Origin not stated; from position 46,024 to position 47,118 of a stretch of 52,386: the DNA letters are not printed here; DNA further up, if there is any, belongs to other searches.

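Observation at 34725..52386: Modular acyltransferase / RND-MMPL exporter / glycosyltransferase locus: candidate uncharacterised (glyco)lipid assembly and export system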

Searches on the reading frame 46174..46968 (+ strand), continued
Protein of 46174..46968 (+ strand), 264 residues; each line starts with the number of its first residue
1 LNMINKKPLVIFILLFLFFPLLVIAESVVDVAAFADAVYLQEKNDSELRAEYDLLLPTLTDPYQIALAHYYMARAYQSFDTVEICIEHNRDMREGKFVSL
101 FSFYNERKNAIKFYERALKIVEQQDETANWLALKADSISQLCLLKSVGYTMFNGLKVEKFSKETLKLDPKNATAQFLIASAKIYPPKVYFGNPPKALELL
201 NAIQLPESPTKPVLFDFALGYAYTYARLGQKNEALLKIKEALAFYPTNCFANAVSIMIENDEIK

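Call 76: find_encoding_contigs(protein=P0263, flank=8000, max_places=2)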
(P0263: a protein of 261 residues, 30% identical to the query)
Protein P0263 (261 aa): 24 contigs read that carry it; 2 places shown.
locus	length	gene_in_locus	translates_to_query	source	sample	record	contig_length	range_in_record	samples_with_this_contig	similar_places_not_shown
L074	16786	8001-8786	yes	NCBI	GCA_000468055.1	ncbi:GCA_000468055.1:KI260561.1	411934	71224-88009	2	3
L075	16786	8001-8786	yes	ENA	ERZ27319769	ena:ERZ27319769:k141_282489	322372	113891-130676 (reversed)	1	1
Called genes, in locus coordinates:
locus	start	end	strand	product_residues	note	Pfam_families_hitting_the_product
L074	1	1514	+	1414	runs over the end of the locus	PF04997:RNA_pol_Rpb1_1, PF00623:RNA_pol_Rpb1_2, PF04983:RNA_pol_Rpb1_3, PF01551:Peptidase_M23 (faint), PF05000:RNA_pol_Rpb1_4, PF04998:RNA_pol_Rpb1_5, PF25984:BSH_YknX (faint), PF13375:RnfC_N (faint), +1 more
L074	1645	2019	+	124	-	PF00164:Ribosom_S12_S23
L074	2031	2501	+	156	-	PF00177:Ribosomal_S7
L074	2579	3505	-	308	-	PF03724:META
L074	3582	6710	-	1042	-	PF02837:Glyco_hydro_2_N, PF22666:Glyco_hydro_2_N2 (weak), PF00703:Glyco_hydro_2, PF02836:Glyco_hydro_2_C, PF02929:Bgal_small_N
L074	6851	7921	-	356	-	PF00953:Glycos_transf_4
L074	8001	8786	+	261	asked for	PF07719:TPR_2 (faint), PF13424:TPR_12 (faint), PF00515:TPR_1 (weak)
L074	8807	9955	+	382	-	PF13506:Glyco_transf_21, PF00535:Glycos_transf_2, PF10111:Glyco_tranf_2_2 (faint), PF13641:Glyco_tranf_2_3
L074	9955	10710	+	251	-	PF01553:Acyltransferase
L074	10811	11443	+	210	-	PF02559:CarD_TRCF_RID, PF21095:CarD_C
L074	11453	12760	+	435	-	PF01128:IspD, PF02542:YgbB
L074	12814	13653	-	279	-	PF00140:Sigma70_r1_2, PF04542:Sigma70_r2, PF04539:Sigma70_r3, PF04545:Sigma70_r4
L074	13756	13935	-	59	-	-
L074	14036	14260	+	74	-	PF02229:PC4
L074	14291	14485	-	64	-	-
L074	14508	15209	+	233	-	PF02592:Vut_1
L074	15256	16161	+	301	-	PF10609:ParA, PF13614:AAA_31 (weak), PF01656:CbiA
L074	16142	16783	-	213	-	PF06226:DUF1007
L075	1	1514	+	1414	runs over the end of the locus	PF04997:RNA_pol_Rpb1_1, PF00623:RNA_pol_Rpb1_2, PF04983:RNA_pol_Rpb1_3, PF01551:Peptidase_M23 (faint), PF05000:RNA_pol_Rpb1_4, PF04998:RNA_pol_Rpb1_5, PF25984:BSH_YknX (faint), PF13375:RnfC_N (faint), +1 more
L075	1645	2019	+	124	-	PF00164:Ribosom_S12_S23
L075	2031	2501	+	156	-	PF00177:Ribosomal_S7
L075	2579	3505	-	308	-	PF03724:META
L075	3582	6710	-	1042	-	PF02837:Glyco_hydro_2_N, PF22666:Glyco_hydro_2_N2 (weak), PF00703:Glyco_hydro_2, PF02836:Glyco_hydro_2_C, PF02929:Bgal_small_N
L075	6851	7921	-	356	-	PF00953:Glycos_transf_4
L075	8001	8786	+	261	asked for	PF07719:TPR_2 (faint), PF13424:TPR_12 (faint), PF00515:TPR_1 (weak)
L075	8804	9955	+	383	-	PF13506:Glyco_transf_21, PF00535:Glycos_transf_2, PF10111:Glyco_tranf_2_2 (faint), PF13641:Glyco_tranf_2_3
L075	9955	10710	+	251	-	PF01553:Acyltransferase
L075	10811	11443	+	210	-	PF02559:CarD_TRCF_RID, PF21095:CarD_C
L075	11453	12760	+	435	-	PF01128:IspD, PF02542:YgbB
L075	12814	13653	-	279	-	PF00140:Sigma70_r1_2, PF04542:Sigma70_r2, PF04539:Sigma70_r3, PF04545:Sigma70_r4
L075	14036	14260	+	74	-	PF02229:PC4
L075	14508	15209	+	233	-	PF02592:Vut_1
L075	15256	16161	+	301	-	PF10609:ParA, PF13614:AAA_31 (weak), PF01656:CbiA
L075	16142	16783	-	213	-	PF06226:DUF1007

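Call 92: search_protein_families(library=ncbifam, proteins=[L035:2003-2767:+, L074:9955-10710:+, L074:8807-9955:+], max_evalue=0.00001)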
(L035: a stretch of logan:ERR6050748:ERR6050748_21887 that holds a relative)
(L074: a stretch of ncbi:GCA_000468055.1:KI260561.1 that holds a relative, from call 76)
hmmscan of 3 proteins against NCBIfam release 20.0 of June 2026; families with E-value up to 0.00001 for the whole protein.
L035:2003-2767:+ (254 aa): 3 families
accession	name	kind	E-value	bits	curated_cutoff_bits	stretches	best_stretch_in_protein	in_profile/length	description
NF006386.0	PRK08633.1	equivalog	9.2e-14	50.1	1221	1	29-177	405-550/1147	acyl-[ACP]--phospholipid O-acyltransferase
NF005291.0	PRK06814.1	equivalog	1e-11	43.5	1349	1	38-209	426-598/1140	acyl-[ACP]--phospholipid O-acyltransferase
TIGR00530.1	AGP_acyltrn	subfamily_domain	1.9e-08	34.1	102.95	1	65-178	15-129/130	1-acylglycerol-3-phosphate O-acyltransferase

L074:9955-10710:+ (251 aa): 3 families
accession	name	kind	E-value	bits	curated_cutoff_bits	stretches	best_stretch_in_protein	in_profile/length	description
TIGR00530.1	AGP_acyltrn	subfamily_domain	4e-12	46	102.95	1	43-167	6-129/130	1-acylglycerol-3-phosphate O-acyltransferase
NF006386.0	PRK08633.1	equivalog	6.9e-11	40.6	1221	1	27-165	415-549/1147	acyl-[ACP]--phospholipid O-acyltransferase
NF011593.0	PRK15018.1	equivalog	5.5e-07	29.6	501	1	50-172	62-184/245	1-acylglycerol-3-phosphate O-acyltransferase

L074:8807-9955:+ (382 aa): 17 families
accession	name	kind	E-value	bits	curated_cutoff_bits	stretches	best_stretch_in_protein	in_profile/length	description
TIGR03469.1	HpnB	hypoth_equivalog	1.5e-49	169.1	379.25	1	10-380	7-383/386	hopene-associated glycosyltransferase HpnB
NF045692.1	OglycostaseCruG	equivalog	1.7e-26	93.1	600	1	41-379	42-384/386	2'-O-glycosyltransferase CruG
TIGR03937.1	PgaC_IcaA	equivalog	1.2e-17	64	422.3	1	5-150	14-150/407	poly-beta-1,6-N-acetyl-D-glucosamine synthase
TIGR04283.1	glyco_like_mftF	equivalog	9.9e-14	51.5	182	1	42-246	1-177/221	TIGR04283 family arsenosugar biosynthesis glycosyltransferase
TIGR03472.1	HpnI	equivalog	2.2e-13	49.8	310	0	8-97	10-98/373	bacteriohopanetetrol glucosamine biosynthesis glycosyltransferase HpnI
NF041875.1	EPS_EpsD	equivalog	3.4e-13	49.7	370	1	42-139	1-93/325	exopolysaccharide biosynthesis glycosyltransferase EpsD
NF047683.1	TeichurnBiosyTuaG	equivalog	4.3e-12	46.2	400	1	38-138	4-99/252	teichuronic acid biosynthesis protein TuaG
NF007482.0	PRK10073.1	equivalog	6e-11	41.9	423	1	40-137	6-97/334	glycosyltransferase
NF038302.1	EPS_HpsE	equivalog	2.7e-08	33.2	300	1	59-147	23-108/307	hormogonium polysaccharide biosynthesis glycosyltransferase HpsE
NF050050.1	ProtGlycPglI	equivalog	3.8e-08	33.1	500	1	40-137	2-95/306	GalNAc(5)-diNAcBac-PP-undecaprenol beta-1,3-glucosyltransferase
NF053739.1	GlytfEpsEBac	equivalog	4.4e-08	32.4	450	1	40-138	1-95/265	glycosyltransferase EpsE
TIGR03111.1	glyc2_xrt_Gpos1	hypoth_equivalog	7.1e-07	28.4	363.95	1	4-140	10-146/439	TIGR03111 family XrtG-associated glycosyltransferase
NF038299.1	EPS_HpsN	equivalog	1.1e-06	27.8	425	1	40-137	1-93/317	hormogonium polysaccharide biosynthesis glycosyltransferase HpsN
NF010496.0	PRK13915.1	equivalog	1.8e-06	27.3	262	1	38-143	29-134/307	glucosyl-3-phosphoglycerate synthase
TIGR04182.1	glyco_TIGR04182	equivalog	2e-06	27.4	325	1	42-157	2-104/293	S-layer glycoprotein N-glycosyltransferase AglJ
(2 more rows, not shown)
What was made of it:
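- Tried and rejected: Its acyltransferase passes the canonical PlsC threshold (call 92), so this case is weak.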
